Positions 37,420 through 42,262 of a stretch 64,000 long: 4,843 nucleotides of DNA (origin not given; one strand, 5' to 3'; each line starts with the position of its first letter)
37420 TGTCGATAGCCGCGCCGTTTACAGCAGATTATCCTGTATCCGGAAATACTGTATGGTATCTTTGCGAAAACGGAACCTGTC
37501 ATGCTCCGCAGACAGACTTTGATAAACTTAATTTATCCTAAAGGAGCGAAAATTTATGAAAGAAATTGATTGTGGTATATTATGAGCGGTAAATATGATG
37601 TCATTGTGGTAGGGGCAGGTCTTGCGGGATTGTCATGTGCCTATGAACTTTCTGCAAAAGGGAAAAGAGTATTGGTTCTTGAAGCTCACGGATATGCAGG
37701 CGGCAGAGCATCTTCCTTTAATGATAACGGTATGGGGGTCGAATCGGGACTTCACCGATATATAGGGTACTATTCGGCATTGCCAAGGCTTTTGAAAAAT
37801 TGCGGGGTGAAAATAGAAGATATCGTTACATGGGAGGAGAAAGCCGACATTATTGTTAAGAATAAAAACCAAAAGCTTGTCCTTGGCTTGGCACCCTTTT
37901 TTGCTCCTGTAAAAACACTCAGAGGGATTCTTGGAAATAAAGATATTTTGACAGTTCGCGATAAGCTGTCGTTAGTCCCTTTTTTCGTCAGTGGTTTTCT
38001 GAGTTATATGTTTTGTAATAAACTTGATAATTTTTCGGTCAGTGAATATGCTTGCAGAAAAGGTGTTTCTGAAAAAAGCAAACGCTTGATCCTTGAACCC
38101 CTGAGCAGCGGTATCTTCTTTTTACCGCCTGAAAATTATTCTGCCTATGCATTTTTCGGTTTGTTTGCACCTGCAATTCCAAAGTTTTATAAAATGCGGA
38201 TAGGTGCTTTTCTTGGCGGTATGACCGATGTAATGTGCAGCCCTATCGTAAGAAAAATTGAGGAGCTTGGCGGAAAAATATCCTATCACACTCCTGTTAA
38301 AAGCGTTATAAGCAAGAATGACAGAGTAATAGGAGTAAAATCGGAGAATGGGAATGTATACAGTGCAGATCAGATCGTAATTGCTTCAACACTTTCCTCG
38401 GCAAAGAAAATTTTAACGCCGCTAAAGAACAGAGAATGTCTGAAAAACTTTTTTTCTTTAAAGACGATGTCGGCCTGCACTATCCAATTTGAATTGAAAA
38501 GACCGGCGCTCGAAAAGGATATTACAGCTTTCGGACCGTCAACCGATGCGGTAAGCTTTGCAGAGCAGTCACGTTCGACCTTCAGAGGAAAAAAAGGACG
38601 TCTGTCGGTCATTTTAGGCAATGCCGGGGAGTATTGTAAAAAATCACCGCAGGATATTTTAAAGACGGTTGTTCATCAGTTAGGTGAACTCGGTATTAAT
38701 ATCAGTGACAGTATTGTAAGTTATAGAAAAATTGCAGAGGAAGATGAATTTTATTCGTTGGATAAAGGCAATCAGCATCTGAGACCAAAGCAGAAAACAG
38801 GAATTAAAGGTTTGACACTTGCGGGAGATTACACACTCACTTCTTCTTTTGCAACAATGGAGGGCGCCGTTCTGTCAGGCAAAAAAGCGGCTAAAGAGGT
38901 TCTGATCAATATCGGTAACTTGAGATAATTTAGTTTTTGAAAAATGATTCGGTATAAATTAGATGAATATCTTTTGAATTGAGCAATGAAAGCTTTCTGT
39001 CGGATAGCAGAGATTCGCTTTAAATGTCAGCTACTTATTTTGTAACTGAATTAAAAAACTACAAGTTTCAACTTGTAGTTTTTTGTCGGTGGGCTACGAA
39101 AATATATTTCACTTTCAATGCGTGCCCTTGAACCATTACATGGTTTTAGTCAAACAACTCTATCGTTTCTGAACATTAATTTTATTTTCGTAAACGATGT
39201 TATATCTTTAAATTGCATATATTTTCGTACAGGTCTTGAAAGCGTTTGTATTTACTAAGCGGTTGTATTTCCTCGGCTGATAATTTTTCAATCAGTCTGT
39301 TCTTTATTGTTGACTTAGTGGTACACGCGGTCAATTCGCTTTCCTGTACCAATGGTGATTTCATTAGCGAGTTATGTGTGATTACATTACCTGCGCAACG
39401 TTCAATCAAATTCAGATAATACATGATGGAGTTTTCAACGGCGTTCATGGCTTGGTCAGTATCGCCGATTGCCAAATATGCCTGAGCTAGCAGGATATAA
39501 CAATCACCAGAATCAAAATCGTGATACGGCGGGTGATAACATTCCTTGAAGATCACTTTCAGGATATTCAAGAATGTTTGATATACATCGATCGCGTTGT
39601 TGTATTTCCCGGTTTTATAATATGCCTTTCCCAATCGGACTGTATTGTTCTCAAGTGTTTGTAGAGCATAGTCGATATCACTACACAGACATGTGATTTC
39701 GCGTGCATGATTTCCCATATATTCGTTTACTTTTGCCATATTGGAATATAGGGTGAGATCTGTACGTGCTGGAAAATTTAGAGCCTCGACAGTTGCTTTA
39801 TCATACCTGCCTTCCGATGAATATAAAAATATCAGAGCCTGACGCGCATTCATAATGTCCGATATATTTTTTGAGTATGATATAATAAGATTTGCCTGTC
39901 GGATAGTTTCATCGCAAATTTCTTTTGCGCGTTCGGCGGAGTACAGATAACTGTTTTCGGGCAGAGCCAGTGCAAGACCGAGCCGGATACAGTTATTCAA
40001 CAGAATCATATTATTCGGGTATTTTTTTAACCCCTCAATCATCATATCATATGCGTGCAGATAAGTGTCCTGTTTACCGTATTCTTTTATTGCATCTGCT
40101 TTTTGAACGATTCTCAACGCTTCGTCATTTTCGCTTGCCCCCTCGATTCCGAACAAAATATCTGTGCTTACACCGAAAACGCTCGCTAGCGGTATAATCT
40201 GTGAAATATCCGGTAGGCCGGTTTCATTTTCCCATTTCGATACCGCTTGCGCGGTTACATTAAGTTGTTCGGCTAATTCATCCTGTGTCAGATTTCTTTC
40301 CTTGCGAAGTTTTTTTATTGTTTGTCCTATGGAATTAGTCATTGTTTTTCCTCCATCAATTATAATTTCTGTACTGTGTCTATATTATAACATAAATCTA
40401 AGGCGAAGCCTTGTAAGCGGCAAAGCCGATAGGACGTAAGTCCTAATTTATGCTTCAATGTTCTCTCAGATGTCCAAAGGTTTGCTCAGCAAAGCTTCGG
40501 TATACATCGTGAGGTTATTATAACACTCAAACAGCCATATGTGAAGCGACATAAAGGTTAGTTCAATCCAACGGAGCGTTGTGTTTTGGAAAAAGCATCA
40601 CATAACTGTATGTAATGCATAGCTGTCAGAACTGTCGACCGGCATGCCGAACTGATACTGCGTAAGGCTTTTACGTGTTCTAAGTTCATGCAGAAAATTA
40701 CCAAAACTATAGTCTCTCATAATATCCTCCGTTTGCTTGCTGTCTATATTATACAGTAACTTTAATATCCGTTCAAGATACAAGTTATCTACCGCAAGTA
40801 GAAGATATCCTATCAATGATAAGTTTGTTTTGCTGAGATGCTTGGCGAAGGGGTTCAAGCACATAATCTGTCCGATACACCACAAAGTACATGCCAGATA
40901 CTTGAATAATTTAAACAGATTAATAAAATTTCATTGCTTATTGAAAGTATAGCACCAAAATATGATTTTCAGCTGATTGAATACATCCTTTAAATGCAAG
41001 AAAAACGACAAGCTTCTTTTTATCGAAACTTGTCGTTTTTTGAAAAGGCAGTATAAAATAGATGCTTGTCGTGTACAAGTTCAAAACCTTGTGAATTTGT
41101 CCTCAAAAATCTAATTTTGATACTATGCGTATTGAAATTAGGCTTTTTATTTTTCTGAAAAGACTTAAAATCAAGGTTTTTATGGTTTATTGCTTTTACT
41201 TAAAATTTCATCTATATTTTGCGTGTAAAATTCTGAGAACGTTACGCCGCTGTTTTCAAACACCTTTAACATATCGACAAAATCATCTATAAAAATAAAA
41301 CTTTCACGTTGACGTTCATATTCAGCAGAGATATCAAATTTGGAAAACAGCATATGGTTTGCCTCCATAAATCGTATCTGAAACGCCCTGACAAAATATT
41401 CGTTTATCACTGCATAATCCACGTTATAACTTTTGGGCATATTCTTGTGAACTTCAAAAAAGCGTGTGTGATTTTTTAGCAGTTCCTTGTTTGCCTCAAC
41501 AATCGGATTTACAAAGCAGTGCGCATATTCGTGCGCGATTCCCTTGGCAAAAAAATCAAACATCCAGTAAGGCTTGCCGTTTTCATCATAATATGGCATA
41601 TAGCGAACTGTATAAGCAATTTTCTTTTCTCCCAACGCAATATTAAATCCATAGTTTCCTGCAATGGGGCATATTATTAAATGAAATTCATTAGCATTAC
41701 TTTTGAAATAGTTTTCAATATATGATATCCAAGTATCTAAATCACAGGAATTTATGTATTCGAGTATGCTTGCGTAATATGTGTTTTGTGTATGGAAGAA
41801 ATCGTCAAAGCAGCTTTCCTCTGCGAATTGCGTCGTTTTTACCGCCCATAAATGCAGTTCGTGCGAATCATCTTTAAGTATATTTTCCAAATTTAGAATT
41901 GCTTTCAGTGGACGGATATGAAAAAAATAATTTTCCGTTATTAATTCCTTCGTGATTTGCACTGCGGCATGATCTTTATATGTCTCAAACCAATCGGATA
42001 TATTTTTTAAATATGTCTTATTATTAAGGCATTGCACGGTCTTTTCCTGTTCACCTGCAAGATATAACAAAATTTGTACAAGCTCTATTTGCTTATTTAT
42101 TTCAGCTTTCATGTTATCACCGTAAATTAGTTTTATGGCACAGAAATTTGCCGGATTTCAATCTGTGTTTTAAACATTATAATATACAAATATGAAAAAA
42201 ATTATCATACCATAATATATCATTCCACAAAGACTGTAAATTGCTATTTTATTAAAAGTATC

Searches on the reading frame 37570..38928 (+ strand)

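Call 73: search_protein_families(library=pfam, proteins=[window:37570-38928:+], max_evalue=0.001)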
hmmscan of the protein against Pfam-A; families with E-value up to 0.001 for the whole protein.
window:37570-38928:+ (452 aa): 14 families
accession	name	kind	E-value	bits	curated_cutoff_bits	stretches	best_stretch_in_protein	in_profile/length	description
PF01593.30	Amino_oxidase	-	4.3e-47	161.8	19.8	1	18-445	1-443/443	Flavin containing amine oxidoreductase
PF01266.30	DAO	-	6.1e-17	62.6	27.9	1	10-51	1-42/353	FAD dependent oxidoreductase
PF13450.12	NAD_binding_8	-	1.8e-16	60.6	21.9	1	13-76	1-66/68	NAD(P)-binding Rossmann-like domain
PF03486.20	HI0933_like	-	6.2e-11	42.6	50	1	10-44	2-36/244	HI0933-like protein Rossmann domain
PF00890.30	FAD_binding_2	-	7.8e-10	38.9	20.4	1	10-48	1-38/414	FAD binding domain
PF07992.20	Pyr_redox_2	-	2e-09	37.7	26.1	1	9-41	1-33/291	Pyridine nucleotide-disulphide oxidoreductase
PF12831.13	FAD_oxidored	-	1.1e-06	28.7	27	1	10-49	1-40/416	FAD dependent oxidoreductase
PF01494.25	FAD_binding_3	-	1.9e-06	27.8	22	1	8-55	1-50/349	FAD binding domain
PF01134.28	GIDA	-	2.9e-06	27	22.1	1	10-40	1-31/391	Glucose inhibited division protein A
PF00996.24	GDI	-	3.2e-06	26.4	23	1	5-51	1-47/436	GDP dissociation inhibitor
PF01946.23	Thi4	-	5.2e-06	26.3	26.2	1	9-46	18-56/235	Thi4 family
PF00070.33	Pyr_redox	-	3.4e-05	24.7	22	0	11-40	2-31/82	Pyridine nucleotide-disulphide oxidoreductase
PF13738.12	Pyr_redox_3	-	0.00013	21.8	30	0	12-40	1-30/305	Pyridine nucleotide-disulphide oxidoreductase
PF05834.18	Lycopene_cycl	-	0.00065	19.3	23.4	0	10-40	1-33/380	Lycopene cyclase protein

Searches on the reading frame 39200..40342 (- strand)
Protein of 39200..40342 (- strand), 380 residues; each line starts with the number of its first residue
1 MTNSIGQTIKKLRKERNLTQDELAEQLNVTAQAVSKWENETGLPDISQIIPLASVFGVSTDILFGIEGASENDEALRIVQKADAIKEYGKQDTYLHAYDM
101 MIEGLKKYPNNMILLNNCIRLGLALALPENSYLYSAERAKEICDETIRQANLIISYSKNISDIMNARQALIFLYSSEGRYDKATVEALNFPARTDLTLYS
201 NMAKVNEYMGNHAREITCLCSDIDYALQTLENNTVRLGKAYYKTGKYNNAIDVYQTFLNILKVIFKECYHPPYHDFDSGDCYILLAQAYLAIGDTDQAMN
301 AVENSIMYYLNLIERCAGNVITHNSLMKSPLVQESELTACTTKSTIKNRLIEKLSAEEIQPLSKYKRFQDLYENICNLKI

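Call 73: search_protein_families(library=pfam, proteins=[window:39200-40342:-], max_evalue=0.001)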
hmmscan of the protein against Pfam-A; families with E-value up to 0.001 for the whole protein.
window:39200-40342:- (380 aa): 14 families
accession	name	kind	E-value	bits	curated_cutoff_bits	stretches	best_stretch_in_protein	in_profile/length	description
PF01381.28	HTH_3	-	2e-15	57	23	1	9-63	1-55/55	Helix-turn-helix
PF12844.13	HTH_19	-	1.6e-09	38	30.2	1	6-63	1-58/64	Helix-turn-helix domain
PF13560.12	HTH_31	-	1.1e-08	35.7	27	1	5-61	2-59/64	Helix-turn-helix domain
PF13176.12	TPR_7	-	1.9e-07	31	27.9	0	236-260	4-28/36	Tetratricopeptide repeat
PF13181.12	TPR_8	-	2.2e-07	31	25.7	0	236-258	6-28/34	Tetratricopeptide repeat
PF07719.23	TPR_2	-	3.8e-07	30.2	27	0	236-259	6-29/34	Tetratricopeptide repeat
PF00515.34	TPR_1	-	8.6e-07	29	27.8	0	236-255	6-25/34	Tetratricopeptide repeat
PF13428.12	TPR_14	-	5.5e-06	27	23.5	0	281-303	3-25/44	Tetratricopeptide repeat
PF13174.12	TPR_6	-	6.2e-06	27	26.3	0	236-259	5-28/33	Tetratricopeptide repeat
PF14559.12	TPR_19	-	5.1e-05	24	25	0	278-303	24-49/68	Tetratricopeptide repeat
PF13424.12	TPR_12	-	9.1e-05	23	30.1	0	235-302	7-68/77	Tetratricopeptide repeat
PF12895.13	ANAPC3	-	0.00011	22.9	27.2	0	226-304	18-81/82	Anaphase-promoting complex, cyclosome, subunit 3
PF13443.12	HTH_26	-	0.00013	22.6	22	1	9-58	2-52/63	Cro/C1-type HTH DNA-binding domain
PF13744.12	HTH_37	-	0.00093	19.4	27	0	5-39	19-53/80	Helix-turn-helix domain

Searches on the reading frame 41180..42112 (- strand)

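Call 73: search_protein_families(library=pfam, proteins=[window:41180-42112:-], max_evalue=0.001)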
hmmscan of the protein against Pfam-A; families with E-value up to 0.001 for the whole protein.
window:41180-42112:- (310 aa): 1 family
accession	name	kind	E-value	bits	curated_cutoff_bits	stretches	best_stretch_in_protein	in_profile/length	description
PF16286.10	DUF4932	-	4.3e-27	95.8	28.7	1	2-287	2-314/332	Domain of unknown function (DUF4932)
